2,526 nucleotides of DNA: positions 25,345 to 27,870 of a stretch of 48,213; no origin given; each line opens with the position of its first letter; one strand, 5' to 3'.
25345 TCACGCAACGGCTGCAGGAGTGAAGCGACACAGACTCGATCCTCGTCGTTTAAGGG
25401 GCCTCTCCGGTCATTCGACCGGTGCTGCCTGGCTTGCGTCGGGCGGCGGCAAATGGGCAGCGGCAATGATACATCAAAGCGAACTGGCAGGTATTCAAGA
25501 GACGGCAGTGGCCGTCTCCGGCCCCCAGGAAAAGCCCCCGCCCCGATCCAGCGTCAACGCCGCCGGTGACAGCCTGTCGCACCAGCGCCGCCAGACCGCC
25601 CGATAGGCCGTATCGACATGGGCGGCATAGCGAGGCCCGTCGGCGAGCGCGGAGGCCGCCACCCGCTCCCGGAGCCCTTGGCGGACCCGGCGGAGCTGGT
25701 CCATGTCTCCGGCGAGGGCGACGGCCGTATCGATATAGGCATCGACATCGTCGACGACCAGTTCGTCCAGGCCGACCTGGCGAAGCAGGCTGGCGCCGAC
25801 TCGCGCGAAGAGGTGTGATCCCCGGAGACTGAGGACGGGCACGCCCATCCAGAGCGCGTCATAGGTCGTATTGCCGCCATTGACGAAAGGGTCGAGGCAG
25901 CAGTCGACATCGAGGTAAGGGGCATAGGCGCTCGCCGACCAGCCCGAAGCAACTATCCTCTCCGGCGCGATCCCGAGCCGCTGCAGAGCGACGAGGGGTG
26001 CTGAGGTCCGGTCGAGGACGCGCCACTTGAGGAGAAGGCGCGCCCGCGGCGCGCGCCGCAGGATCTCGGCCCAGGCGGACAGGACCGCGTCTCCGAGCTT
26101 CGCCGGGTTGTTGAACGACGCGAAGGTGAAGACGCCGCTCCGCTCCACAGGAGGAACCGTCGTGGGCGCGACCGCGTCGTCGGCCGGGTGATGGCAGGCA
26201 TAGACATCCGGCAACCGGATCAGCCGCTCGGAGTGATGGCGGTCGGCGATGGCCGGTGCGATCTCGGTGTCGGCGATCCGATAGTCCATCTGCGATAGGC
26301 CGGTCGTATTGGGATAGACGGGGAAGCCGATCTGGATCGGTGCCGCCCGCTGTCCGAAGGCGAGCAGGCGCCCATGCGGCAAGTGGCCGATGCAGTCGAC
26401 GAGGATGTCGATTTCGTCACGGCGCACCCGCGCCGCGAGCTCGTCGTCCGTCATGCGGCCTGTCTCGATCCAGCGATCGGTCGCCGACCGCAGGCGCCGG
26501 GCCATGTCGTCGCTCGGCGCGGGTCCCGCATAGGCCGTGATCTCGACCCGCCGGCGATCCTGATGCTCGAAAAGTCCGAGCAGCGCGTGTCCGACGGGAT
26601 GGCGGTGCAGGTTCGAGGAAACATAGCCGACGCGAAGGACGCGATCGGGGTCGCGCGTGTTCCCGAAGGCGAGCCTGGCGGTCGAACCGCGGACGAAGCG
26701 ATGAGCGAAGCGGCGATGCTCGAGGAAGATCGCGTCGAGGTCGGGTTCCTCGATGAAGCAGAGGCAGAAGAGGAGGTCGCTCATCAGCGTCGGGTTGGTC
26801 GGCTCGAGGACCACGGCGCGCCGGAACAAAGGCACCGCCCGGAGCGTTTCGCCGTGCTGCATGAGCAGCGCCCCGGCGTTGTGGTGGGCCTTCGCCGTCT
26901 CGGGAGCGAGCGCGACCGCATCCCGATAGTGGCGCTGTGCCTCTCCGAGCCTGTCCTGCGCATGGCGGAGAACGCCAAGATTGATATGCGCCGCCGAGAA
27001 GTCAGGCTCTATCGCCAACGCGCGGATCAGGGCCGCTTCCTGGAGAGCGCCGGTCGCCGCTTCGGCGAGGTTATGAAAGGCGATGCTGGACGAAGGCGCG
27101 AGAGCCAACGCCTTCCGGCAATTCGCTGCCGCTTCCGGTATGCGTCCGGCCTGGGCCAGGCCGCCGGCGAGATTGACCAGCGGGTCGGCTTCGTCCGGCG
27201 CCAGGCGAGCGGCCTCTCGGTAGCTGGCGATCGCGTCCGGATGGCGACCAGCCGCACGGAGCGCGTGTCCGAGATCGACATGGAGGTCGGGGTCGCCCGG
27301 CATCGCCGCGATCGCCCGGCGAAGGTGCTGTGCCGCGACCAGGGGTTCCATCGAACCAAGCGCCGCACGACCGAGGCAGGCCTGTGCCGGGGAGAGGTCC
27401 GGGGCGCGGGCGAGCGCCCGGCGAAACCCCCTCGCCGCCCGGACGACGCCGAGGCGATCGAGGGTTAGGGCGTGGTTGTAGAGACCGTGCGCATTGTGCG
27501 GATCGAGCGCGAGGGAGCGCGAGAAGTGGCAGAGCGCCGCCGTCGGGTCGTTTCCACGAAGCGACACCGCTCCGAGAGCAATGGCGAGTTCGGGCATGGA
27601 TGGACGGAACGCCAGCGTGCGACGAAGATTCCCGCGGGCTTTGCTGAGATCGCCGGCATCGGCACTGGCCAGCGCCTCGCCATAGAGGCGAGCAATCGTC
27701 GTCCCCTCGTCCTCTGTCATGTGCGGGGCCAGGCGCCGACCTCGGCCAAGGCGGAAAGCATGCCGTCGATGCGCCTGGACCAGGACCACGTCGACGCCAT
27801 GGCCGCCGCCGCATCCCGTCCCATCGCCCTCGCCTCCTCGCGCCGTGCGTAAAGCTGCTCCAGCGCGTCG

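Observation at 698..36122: Six diverged TPR-GT41 (OGT/FlmG-like) paralogs in one locus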

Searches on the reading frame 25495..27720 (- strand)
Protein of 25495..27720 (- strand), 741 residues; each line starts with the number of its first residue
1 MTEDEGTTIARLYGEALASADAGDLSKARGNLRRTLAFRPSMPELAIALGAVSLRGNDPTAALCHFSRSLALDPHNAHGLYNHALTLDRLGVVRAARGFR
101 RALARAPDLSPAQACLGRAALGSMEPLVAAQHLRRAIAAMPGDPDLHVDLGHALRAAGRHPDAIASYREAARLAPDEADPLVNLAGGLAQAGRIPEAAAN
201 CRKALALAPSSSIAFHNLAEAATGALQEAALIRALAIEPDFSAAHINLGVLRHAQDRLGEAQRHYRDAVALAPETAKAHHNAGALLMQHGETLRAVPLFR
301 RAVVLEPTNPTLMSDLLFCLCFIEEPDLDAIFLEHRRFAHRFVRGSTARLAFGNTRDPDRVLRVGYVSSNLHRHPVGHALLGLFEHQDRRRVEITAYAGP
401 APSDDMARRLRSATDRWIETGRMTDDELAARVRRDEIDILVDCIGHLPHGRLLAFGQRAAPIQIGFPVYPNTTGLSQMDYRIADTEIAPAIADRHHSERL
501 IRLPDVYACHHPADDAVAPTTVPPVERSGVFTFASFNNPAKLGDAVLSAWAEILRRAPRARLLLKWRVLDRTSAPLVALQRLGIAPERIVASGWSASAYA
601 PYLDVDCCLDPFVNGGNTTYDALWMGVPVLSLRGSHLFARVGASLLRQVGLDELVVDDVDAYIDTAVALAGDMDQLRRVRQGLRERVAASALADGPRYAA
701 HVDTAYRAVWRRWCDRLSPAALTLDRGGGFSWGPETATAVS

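Call 3: search_protein_families(library=pfam, proteins=[window:25495-27720:-], max_evalue=0.01)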
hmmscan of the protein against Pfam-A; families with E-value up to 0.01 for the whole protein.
window:25495-27720:- (741 aa): 17 families
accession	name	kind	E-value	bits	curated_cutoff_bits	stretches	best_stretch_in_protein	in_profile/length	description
PF13844.12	Glyco_transf_41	-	1.4e-43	149.4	25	2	532-700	370-541/543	Glycosyl transferase family 41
PF07719.23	TPR_2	-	7.1e-23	79.2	27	2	145-176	2-33/34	Tetratricopeptide repeat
PF13414.12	TPR_11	-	2.2e-22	78.9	26.8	2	151-185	1-35/42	TPR repeat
PF13431.12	TPR_17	-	8.7e-19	66.6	24.4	0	233-262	4-33/34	Tetratricopeptide repeat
PF00515.34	TPR_1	-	1.9e-18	65.9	27.8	1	145-176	2-33/34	Tetratricopeptide repeat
PF14559.12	TPR_19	-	2.7e-14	53.7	25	1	129-178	10-59/68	Tetratricopeptide repeat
PF13432.12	TPR_16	-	9.6e-14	52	32.7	4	149-211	2-64/65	Tetratricopeptide repeat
PF13428.12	TPR_14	-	2.2e-12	46.8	23.5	1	144-185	1-42/44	Tetratricopeptide repeat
PF13424.12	TPR_12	-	3.2e-09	37.3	30.1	2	147-209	6-76/77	Tetratricopeptide repeat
PF13176.12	TPR_7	-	4.2e-09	36.2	27.9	1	149-180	4-35/36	Tetratricopeptide repeat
PF13181.12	TPR_8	-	5.7e-08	32.8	25.7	0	146-176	3-33/34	Tetratricopeptide repeat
PF23914.1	TPR_CcmH_CycH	-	4.7e-07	30.2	42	0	97-210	37-153/158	Cytochrome c-type biogenesis protein H TPR domain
PF13429.12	TPR_15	-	1e-06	28.9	26.2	0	284-321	154-191/280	Tetratricopeptide repeat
PF24575.1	TPR_Slam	-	4.2e-06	27.6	35.2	0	151-198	54-101/104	Surface lipoprotein assembly modifier, N-terminal TPR repeats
PF13374.12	TPR_10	-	0.0015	18.9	27.5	0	149-173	7-31/42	Tetratricopeptide repeat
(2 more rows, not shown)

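Call 14: search_solved_structures(query=window:25495-27720:-, max_evalue=0.001, show_alignments=1)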
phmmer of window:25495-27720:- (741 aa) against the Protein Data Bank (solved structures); distinct sequences matched with E-value up to 0.001: 77 (the best 60 are shown).
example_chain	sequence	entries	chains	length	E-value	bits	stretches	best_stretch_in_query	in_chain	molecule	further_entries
7y4i_A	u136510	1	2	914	5.5e-89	302.6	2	148-720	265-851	Probable UDP-N-acetylglucosamine--peptide N-acetylglucosaminyltransferase SPINDLY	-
8dtf_A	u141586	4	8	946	1.2e-88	301.5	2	148-720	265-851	Probable UDP-N-acetylglucosamine--peptide N-acetylglucosaminyltransferase SPINDLY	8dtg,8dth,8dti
5djs_A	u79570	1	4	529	5.1e-78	266.3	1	225-716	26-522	Tetratricopeptide TPR_2 repeat protein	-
7yeh_B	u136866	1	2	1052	3.2e-77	263.7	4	130-323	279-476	UDP-N-acetylglucosamine--peptide N-acetylglucosaminyltransferase 110 kDa subunit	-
7yea_A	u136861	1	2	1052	3.2e-77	263.7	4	130-323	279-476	UDP-N-acetylglucosamine--peptide N-acetylglucosaminyltransferase 110 kDa subunit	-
7ntf_A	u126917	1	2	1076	3.7e-77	263.5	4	130-323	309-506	Isoform 1 of UDP-N-acetylglucosamine--peptide N-acetylglucosaminyltransferase 110 kDa subu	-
5hgv_A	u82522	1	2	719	1e-52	182.6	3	531-714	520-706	UDP-N-acetylglucosamine--peptide N-acetylglucosaminyltransferase 110 kDa subunit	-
8cm9_A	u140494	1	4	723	1.6e-52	182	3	531-714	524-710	UDP-N-acetylglucosamine--peptide N-acetylglucosaminyltransferase 110 kDa subunit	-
6ibo_A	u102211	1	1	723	2.1e-52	181.6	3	531-714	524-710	UDP-N-acetylglucosamine--peptide N-acetylglucosaminyltransferase 110 kDa subunit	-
6q4m_A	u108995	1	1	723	2.1e-52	181.6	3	531-714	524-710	UDP-N-acetylglucosamine--peptide N-acetylglucosaminyltransferase 110 kDa subunit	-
6tka_AAA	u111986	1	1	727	3.8e-52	180.8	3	531-714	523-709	UDP-N-acetylglucosamine--peptide N-acetylglucosaminyltransferase 110 kDa subunit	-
3pe3_A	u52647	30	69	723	3.9e-52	180.7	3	531-714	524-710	UDP-N-acetylglucosamine--peptide N-acetylglucosaminyltransferase 110 kDa subunit | UDP-N-ACETYLGLUCOSAMINE--PEPTIDE N-ACETYLGLUCOSAMINYL TRANSFERASE 110 KDA SUB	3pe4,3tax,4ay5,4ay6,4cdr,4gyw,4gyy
5nps_A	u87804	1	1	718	7.3e-52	179.8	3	531-714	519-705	UDP-N-acetylglucosamine--peptide N-acetylglucosaminyltransferase 110 kDa subunit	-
5lvv_A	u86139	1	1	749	9.3e-52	179.5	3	531-714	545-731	UDP-N-acetylglucosamine--peptide N-acetylglucosaminyltransferase 110 kDa subunit,UDP-N-ace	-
5lwv_A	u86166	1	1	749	1e-51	179.4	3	531-714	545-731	Host cell factor 1,UDP-N-acetylglucosamine--peptide N-acetylglucosaminyltransferase 110 kD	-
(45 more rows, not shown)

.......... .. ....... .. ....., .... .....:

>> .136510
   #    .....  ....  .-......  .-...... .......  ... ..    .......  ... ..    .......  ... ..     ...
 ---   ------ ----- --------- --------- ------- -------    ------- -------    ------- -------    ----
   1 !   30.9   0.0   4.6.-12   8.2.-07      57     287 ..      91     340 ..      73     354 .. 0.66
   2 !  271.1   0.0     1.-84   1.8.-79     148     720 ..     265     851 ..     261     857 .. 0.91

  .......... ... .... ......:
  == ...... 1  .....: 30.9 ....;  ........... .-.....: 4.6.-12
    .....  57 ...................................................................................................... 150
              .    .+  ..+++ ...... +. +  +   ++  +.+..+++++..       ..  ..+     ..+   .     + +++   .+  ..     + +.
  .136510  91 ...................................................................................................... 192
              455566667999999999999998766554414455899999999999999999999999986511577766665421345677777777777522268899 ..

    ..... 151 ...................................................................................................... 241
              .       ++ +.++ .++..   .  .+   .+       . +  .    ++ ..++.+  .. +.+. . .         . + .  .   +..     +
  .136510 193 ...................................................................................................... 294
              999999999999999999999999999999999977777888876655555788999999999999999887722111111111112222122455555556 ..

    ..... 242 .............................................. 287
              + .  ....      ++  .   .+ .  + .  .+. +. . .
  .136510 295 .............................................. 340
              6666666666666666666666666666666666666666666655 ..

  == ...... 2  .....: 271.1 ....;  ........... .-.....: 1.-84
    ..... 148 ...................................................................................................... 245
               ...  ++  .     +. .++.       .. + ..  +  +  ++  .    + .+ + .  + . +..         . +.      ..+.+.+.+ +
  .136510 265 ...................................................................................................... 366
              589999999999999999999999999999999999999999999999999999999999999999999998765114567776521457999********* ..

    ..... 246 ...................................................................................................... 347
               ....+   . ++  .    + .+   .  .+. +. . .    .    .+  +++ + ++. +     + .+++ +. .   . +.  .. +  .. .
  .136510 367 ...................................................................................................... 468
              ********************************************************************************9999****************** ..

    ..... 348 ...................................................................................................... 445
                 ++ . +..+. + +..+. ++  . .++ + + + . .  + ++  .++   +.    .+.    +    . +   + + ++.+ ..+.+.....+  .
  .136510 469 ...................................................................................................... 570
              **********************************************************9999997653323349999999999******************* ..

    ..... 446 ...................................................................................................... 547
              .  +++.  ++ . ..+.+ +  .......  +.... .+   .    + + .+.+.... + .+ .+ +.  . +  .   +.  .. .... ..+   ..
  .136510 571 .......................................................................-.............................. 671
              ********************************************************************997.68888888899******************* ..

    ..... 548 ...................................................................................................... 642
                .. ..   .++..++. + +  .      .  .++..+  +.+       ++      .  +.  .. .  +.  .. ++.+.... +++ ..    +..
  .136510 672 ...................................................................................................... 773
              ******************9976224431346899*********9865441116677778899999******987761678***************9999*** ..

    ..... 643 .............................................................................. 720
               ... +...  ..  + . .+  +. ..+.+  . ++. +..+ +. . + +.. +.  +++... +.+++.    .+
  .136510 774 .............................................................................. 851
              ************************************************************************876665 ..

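Call 31: search_protein_families(library=ncbifam, proteins=[window:25495-27720:-], max_evalue=0.001)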
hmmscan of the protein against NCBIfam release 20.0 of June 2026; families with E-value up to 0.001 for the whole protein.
window:25495-27720:- (741 aa): 14 families
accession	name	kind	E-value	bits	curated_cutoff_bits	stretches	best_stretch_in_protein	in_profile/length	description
TIGR02917.1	PEP_TPR_lipo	equivalog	6.9e-22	77.2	312.2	1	22-312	580-873/899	XrtA/PEP-CTERM system TPR-repeat protein PrsT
TIGR02521.1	type_IV_pilW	equivalog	1.7e-20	73.6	154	2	230-303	53-126/234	type IV pilus biogenesis/stability protein PilW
NF040959.1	MamA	equivalog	2.4e-20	72.9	200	3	129-268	56-199/204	magnetosome protein MamA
NF033758.1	gliding_GltE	equivalog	1.2e-17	64.1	225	2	95-203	241-350/411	adventurous gliding motility TPR repeat lipoprotein GltE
NF033920.0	C39_PA2778_fam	equivalog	9e-17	61.3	150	2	127-209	173-255/255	PA2778 family cysteine peptidase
TIGR02552.1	LcrH_SycD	equivalog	2.7e-14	53.1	104.8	1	142-225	50-132/136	SycD/LcrH family type III secretion system chaperone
NF033762.1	social_mot_Tgl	equivalog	2.5e-13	49.9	225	1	222-301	43-125/252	social motility TPR repeat lipoprotein Tgl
NF008520.0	PRK11447.1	equivalog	9.7e-10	36.9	858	0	119-177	278-336/1157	cellulose synthase complex outer membrane protein BcsC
TIGR03939.1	PGA_TPR_OMP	equivalog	1.5e-09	36.6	366.65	0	95-208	105-218/800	poly-beta-1,6 N-acetyl-D-glucosamine export porin PgaA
NF008755.0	PRK11788.1-3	equivalog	3e-05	23.5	430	0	120-243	190-317/388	lipopolysaccharide assembly protein LapB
NF041054.1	WAxxUGC_long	equivalog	5e-05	22.7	300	0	275-311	275-311/354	ResA-like WAxxUGC motif-containing protein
TIGR00990.1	3a0801s09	subfamily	0.00012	20.9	757.25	0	23-221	345-551/615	mitochondrial import receptor subunit TOM70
NF007302.0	PRK09782.1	equivalog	0.00012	20.2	1223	0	51-177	587-709/990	phage receptor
NF049992.1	NGTferase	equivalog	0.00018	20.2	1000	1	456-686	354-587/614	UDP-glucose:protein N-beta-glucosyltransferase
